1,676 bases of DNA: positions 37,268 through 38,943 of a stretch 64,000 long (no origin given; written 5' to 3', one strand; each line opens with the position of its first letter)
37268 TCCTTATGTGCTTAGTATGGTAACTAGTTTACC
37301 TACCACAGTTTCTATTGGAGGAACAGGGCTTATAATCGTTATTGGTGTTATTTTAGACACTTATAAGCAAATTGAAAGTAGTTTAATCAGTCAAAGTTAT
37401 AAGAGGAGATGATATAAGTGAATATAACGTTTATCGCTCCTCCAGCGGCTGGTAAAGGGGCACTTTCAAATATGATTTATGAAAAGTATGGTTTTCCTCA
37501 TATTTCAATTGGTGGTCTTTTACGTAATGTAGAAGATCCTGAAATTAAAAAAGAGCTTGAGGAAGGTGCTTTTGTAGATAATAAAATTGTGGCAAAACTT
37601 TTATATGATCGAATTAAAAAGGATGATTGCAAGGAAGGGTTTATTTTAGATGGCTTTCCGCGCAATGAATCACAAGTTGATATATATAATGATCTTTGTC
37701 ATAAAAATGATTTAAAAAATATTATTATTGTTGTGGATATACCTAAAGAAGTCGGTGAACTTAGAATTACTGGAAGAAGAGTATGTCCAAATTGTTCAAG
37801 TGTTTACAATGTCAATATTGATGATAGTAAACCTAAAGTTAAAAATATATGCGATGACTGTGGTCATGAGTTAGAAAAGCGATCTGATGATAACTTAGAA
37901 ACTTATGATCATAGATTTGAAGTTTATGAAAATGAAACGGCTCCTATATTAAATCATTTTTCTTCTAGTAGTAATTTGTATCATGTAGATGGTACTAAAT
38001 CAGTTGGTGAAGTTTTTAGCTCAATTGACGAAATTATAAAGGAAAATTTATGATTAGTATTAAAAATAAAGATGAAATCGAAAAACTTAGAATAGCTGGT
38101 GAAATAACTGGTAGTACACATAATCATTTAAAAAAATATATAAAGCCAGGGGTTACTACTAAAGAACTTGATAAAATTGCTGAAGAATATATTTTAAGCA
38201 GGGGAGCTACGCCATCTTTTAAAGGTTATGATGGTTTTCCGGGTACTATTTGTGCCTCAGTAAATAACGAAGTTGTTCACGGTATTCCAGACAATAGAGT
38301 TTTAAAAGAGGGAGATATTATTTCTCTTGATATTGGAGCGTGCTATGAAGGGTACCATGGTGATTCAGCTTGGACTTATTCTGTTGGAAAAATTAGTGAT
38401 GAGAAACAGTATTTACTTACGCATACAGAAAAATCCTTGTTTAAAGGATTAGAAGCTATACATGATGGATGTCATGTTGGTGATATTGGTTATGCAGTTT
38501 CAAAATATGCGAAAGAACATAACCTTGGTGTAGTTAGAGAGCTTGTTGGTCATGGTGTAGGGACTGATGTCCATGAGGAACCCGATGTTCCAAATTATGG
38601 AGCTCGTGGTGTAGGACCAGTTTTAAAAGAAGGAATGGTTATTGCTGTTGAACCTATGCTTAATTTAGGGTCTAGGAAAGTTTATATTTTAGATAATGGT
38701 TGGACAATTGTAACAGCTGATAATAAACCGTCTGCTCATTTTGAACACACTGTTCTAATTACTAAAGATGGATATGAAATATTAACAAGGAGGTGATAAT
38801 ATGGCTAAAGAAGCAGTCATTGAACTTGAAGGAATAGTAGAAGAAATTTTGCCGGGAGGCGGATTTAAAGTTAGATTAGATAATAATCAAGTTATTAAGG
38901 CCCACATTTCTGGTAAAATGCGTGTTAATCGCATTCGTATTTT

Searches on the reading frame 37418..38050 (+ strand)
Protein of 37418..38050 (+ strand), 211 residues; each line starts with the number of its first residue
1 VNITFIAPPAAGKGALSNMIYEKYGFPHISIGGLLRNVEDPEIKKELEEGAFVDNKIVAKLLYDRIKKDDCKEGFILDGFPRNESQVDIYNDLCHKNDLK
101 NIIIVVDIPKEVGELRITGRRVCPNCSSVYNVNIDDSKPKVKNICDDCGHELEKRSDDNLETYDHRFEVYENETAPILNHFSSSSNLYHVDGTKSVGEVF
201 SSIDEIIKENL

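Call 65: search_protein_families(library=pfam, proteins=[window:37418-38050:+], max_evalue=0.00001)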
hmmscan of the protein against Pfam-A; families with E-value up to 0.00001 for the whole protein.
window:37418-38050:+ (211 aa): 3 families
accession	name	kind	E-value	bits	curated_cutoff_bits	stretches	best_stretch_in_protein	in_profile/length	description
PF00406.28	ADK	-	1.2e-29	103.8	26.8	1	6-184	2-149/151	Adenylate kinase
PF13207.12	AAA_17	-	4.5e-18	66.3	27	1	8-112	3-114/136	AAA domain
PF05191.20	ADK_lid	-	1.5e-11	44.4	26.6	1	120-157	1-36/36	Adenylate kinase, active site lid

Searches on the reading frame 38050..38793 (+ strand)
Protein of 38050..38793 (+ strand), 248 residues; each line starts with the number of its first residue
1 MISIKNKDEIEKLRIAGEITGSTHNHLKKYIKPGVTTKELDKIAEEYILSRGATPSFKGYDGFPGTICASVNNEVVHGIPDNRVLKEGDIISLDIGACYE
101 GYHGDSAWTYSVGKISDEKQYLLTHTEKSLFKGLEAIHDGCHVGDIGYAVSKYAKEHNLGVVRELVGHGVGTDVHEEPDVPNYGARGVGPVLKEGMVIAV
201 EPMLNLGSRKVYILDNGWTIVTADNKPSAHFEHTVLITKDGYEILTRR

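Call 65: search_protein_families(library=pfam, proteins=[window:38050-38793:+], max_evalue=0.00001)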
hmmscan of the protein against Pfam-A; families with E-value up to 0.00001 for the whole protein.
window:38050-38793:+ (248 aa): 1 family
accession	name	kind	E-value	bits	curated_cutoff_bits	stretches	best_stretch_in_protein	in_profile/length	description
PF00557.29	Peptidase_M24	-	8e-55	186.3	23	1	11-239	1-208/208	Metallopeptidase family M24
